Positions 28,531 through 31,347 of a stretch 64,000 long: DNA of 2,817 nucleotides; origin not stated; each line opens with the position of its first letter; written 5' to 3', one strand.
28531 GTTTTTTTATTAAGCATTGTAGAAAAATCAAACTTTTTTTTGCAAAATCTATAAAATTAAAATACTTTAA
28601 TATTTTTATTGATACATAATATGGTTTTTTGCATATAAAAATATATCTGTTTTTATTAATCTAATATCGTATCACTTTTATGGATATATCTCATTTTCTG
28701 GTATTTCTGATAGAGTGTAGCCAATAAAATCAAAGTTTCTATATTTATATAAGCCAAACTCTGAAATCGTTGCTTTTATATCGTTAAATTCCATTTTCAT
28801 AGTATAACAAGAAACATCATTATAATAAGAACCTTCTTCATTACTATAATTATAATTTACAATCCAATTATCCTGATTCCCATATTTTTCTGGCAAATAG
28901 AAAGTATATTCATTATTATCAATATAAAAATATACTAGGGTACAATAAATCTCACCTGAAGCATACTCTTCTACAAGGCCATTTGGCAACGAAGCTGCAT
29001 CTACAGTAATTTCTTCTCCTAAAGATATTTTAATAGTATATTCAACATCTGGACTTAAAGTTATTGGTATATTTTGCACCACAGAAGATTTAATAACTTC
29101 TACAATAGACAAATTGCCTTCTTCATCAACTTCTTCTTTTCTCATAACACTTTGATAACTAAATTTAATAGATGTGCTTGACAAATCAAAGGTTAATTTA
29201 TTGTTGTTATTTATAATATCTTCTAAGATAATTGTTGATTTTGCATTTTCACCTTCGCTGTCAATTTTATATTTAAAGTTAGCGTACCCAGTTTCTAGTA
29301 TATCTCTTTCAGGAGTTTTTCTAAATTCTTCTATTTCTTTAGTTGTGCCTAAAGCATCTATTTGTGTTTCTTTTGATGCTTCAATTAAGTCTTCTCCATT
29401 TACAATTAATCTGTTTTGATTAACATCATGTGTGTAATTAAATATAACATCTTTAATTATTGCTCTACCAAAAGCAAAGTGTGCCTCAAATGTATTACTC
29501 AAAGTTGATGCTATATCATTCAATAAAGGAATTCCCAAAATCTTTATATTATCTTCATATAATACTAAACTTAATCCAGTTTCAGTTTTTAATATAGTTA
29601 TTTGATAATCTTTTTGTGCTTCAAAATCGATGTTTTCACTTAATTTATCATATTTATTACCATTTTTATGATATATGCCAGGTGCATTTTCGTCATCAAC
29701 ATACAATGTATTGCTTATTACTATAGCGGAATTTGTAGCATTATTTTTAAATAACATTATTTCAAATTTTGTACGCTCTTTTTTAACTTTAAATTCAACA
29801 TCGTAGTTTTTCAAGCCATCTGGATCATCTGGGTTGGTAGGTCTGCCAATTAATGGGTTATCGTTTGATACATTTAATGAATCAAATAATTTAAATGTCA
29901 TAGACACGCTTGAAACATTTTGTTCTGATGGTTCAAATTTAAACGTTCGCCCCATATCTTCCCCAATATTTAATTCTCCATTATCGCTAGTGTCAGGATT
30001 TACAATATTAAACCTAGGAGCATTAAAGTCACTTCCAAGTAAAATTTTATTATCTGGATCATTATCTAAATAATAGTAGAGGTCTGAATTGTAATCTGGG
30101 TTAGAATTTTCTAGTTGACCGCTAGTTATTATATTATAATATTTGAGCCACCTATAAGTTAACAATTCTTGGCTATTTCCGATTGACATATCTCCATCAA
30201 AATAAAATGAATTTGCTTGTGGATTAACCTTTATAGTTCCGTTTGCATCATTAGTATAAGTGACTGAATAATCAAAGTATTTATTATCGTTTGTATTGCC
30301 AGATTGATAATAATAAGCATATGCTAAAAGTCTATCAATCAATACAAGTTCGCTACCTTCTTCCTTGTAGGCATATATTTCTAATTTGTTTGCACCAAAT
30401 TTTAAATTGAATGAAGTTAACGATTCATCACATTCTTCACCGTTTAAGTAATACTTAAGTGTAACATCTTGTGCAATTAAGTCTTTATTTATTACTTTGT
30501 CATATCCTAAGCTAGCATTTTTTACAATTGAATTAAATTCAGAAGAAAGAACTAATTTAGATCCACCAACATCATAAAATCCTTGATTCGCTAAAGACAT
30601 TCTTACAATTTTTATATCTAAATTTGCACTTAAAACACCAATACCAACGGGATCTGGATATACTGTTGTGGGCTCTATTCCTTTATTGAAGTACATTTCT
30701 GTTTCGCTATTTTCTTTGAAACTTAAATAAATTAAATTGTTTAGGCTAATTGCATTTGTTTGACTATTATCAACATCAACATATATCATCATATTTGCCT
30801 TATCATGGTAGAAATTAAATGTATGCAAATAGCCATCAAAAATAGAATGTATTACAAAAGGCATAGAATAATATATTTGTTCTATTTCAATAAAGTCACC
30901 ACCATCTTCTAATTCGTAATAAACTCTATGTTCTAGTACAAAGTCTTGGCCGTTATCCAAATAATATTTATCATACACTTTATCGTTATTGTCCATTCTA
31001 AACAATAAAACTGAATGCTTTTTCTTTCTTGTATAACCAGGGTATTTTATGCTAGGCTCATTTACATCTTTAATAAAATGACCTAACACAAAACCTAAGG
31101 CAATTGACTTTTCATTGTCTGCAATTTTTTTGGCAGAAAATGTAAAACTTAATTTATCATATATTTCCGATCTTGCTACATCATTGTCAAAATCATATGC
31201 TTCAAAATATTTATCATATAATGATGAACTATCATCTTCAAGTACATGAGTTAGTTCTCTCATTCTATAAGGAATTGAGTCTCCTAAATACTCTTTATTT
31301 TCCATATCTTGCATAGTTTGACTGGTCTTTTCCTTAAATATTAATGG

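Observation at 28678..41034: A 4118-aa lipoprotein built from Ig-like and MBG-like modules, the largest gene in the window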

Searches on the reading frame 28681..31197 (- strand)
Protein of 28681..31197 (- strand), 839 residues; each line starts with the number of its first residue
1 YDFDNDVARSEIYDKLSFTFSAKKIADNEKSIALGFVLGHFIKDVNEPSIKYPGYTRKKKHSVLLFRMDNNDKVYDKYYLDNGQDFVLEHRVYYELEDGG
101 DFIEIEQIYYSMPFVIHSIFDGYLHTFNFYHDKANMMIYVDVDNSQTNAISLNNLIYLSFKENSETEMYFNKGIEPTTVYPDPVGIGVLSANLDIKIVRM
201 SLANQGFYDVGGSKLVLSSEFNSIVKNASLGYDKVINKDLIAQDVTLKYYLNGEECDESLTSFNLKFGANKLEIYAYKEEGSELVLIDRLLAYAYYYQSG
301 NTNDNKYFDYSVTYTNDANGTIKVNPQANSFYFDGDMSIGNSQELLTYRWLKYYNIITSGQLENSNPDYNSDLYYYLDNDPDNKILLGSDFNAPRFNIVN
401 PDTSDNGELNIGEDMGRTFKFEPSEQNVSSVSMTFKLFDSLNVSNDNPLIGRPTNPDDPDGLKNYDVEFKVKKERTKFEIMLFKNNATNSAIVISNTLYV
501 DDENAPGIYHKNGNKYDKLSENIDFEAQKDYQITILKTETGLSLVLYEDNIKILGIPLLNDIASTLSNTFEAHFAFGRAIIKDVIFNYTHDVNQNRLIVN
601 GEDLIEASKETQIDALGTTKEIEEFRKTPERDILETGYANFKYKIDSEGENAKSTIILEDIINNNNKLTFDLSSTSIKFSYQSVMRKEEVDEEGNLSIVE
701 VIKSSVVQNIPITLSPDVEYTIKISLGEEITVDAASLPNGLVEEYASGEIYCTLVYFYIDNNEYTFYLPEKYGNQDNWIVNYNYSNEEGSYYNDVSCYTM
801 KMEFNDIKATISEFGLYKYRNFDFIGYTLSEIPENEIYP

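Call 64: predict_structure(alignment_id=A3)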
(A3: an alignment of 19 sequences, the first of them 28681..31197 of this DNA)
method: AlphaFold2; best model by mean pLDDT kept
length: 839 residues; sequences in the alignment: 19
mean_pLDDT: 57.6   pTM: 0.41
mean pLDDT of the five models: 57.6, 57.2, 55.4, 54.9, 48.7
residues with pLDDT >= 90: 53; 70-90: 217; 50-70: 268; < 50: 301
segments of 3 or more residues with pLDDT < 50: 1-12, 45-53, 71-83, 99-102, 144-148, 154-184, 204-215, 298-417, 423-425, 440-473, 576-579, 586-595, 627-629, 785-794, 820-839
pLDDT, mean of each block of 10 residues (from residue 1): 33 63 62 65 46 52 63 28 52 57 53 55 69 57 52 46 30 30 51 66 41 49 64 72 73 73 68 67 60 52 26 24 27 33 28 32 29 24 28 24 29 42 51 59 37 40 32 60 76 75 72 81 73 66 72 65 64 54 46 53 71 86 65 76 88 87 72 90 71 73 72 91 88 83 77 90 87 66 47 59 92 76 27 29
secondary structure, 60 per line:
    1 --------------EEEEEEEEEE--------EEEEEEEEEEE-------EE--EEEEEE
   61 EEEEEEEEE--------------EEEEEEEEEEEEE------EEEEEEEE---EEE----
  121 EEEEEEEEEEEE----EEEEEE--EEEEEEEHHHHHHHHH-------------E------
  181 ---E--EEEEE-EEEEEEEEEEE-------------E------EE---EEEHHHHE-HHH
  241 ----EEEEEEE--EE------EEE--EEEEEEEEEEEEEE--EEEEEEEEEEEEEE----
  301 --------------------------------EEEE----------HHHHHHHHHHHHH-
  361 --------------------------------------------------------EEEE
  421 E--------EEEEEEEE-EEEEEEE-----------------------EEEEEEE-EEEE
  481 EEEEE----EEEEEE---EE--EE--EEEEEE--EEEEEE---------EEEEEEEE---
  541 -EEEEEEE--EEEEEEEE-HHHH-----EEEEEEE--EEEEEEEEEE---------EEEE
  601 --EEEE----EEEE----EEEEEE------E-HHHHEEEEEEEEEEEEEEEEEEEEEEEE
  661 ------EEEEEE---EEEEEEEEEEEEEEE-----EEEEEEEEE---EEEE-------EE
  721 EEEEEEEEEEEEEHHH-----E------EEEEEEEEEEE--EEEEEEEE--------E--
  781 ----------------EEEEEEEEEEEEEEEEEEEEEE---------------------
elements in order (helices of 4 or more, strands of 3 or more residues): E15-24 E33-43 E55-69 E84-96 E103-110 E114-116 E121-132 E137-142 E145-151 H152-160 E187-191 E193-203 E229-231 H232-235 E245-251 E262-264 E267-280 E283-296 E333-336 H347-359 E417-421 E430-437 E439-445 E469-475 E477-485 E490-495 E507-512 E515-520 E530-537 E542-548 E551-558 H560-563 E569-575 E578-587 E597-600 E603-606 E611-614 E619-624 H633-636 E637-660 E667-672 E676-690 E696-704 E708-711 E719-733 E749-759 E762-769 E797-818
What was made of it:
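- Tip: the 19-sequence AF2 model has mean pLDDT 57.6, with 65-92 over the last ~350 aa (call 64).
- Tried and rejected: It was repeated with 19 sequences on aa 3280-4118 (call 64).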

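Call 66: fold_search(model_id=the predicted structure, library=pdb)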
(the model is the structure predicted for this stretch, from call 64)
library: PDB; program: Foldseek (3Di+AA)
matches with E <= 10: 1581; with E <= 0.001: 11
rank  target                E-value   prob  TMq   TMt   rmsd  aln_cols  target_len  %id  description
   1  5xau_A                7.5e-08  1.00  0.14  0.18  22.2       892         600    7  Crystal structure of integrin binding fragment of laminin-511 (released 2017-09-20)
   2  5xau_D                2.1e-07  1.00  0.14  0.19  21.7       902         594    8  Crystal structure of integrin binding fragment of laminin-511 (released 2017-09-20)
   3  3vkl_A                4.3e-07  1.00  0.14  0.35  17.5       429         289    7  Protease-resistant mutant form of human Galectin-8 in complex with two lactose molecules (released 2012-09-12)
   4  3wv6_A                5.2e-06  1.00  0.14  0.34  16.9       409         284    7  Crystal Structure of a protease-resistant mutant form of human galectin-9 (released 2015-05-20)
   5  7cec_C                9.2e-06  1.00  0.13  0.18  24.7       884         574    7  Structure of alpha6beta1 integrin in complex with laminin-511 (released 2021-06-23)
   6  2wsu_A                2.7e-05  1.00  0.12  0.30  19.5       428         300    8  Galectin domain of porcine adenovirus type 4 NADC-1 isolate fibre (released 2010-08-11)
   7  2wsu_B                3.9e-05  1.00  0.12  0.28  19.4       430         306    8  Galectin domain of porcine adenovirus type 4 NADC-1 isolate fibre (released 2010-08-11)
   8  8xji_A                1.9e-04  0.97  0.11  0.03  20.8       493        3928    8  Structure of chimeric RyR complex with flubendiamide (released 2024-10-30)
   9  8xkh_A                2.1e-04  0.97  0.11  0.03  20.8       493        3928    8  Structure of chimeric RyR Complex with tetraniliprole (released 2024-10-30)
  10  1okq                  5.0e-04  0.98  0.12  0.23  18.0       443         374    7  LAMININ ALPHA 2 CHAIN LG4-5 DOMAIN PAIR, CA1 SITE MUTANT (released 2003-09-11)
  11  6uc6_A                6.7e-04  0.91  0.11  0.20  20.9       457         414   12  Crystal structure of BoNT/B receptor-binding domain in complex with VHH JLI-H11 (released 2020-03-04)
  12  1w0o                  1.1e-03  0.87  0.11  0.13  25.4       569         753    9  Vibrio cholerae sialidase (released 2004-07-08)
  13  4b1l                  1.1e-03  1.00  0.13  0.57   8.7       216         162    8  CARBOHYDRATE BINDING MODULE CBM66 FROM BACILLUS SUBTILIS (released 2012-12-12)
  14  6eku                  1.2e-03  0.85  0.12  0.13  25.4       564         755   10  Vibrio cholerae neuraminidase complexed with zanamivir (released 2017-11-29)
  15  5ik4                  1.2e-03  0.99  0.13  0.25  17.4       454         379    7  Laminin A2LG45 C-form, Apo. (released 2016-08-10)
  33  8deo_A                7.0e-03  0.66  0.12  0.20  47.6       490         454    9  Structure of AAP A domain and B-repeats (residues 351-813) from Staphylococcus epidermidis (released 2023-05-03)
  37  8deo_B                7.7e-03  0.60  0.12  0.20  47.5       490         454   10  Structure of AAP A domain and B-repeats (residues 351-813) from Staphylococcus epidermidis (released 2023-05-03)
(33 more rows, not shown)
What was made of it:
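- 29437..29949 (-): ConA-like β-sandwich 2 (aa 3696-3866). AF2 pLDDT 60-81 (call 64); Foldseek tandem galectin and laminin LG hits (call 66)
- On Concanavalin-A-like lectin/glucanase superfamily (LamG, galectin, CBM66): Foldseek gives probability 1.0 and E 7.5e-8 to 1e-3 for LG domains, galectins and CBM66 (call 66), but the model's mean pLDDT is 57.6 (65-92 in the last two domains) (call 64).
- Closest known: Gram-positive giant wall-anchored adhesins. Same: The Aap A-domain plus B-repeat structure (8deo) appears among the weak Foldseek hits (call 66).
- Closest known: LamG / galectin / CBM66-type concanavalin-A-like lectin modules. Same: They share the predicted fold and the tandem arrangement of the C-terminal β-sandwiches (call 66).
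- Foldseek against the PDB gives laminin-511 LG1-3 (7.5e-8), galectin-8 (4.3e-7), galectin-9 (5e-6), the adenovirus fibre galectin domain (3e-5), laminin α2 LG4-5, CBM66 (TM 0.57-0.60 normalised to the target), BoNT Hc, the V. cholerae sialidase lectin wings and S. sanguinis PilC (call 66). The tip has a CBM-like/lectin-like fold (call 66). The most distal ~830 aa are made of folds typical of ligand-binding modules (call 66).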

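Call 67: search_protein_families(library=pfam, alignment_id=A3, max_evalue=1)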
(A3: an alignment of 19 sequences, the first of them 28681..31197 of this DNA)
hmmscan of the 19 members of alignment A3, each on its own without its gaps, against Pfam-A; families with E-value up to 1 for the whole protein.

A. member 1, window:28681-31197:- (839 aa): 2 families
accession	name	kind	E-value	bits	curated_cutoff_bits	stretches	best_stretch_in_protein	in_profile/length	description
PF12733.13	Cadherin-like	-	0.046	14.6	24.2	0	242-282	35-77/89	Cadherin-like beta sandwich domain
PF18257.6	DsbG_N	-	0.079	13.4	25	1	471-504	32-65/90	Disulfide isomerase DsbG N-terminal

B. families by the number of members that match (of 19 scanned): 8 families
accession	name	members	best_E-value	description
PF02210.31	Laminin_G_2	2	0.0036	Laminin G domain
PF01479.30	S4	1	0.0056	S4 domain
PF20595.4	pAdhesive_6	1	0.038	Putative adhesive domain (group 6)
PF12733.13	Cadherin-like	1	0.046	Cadherin-like beta sandwich domain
PF18257.6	DsbG_N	1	0.079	Disulfide isomerase DsbG N-terminal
PF14686.12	fn3_3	1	0.14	Polysaccharide lyase family 4, domain II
PF23062.1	CUB_M02D8_5_3rd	1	0.15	M02D8_5-like, third CUB domain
PF17356.7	PBSX_XtrA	1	0.25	Phage-like element PBSX protein XtrA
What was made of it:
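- On Concanavalin-A-like lectin/glucanase superfamily (LamG, galectin, CBM66): Laminin_G_2 reaches a best E of 0.0036 in 2 of 19 family members (call 67).
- Laminin_G_2 matches weakly in 2 of 19 members (E 0.0036, call 67). No Pfam or NCBIfam enzyme family matches any of the 19 members scanned (call 67).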
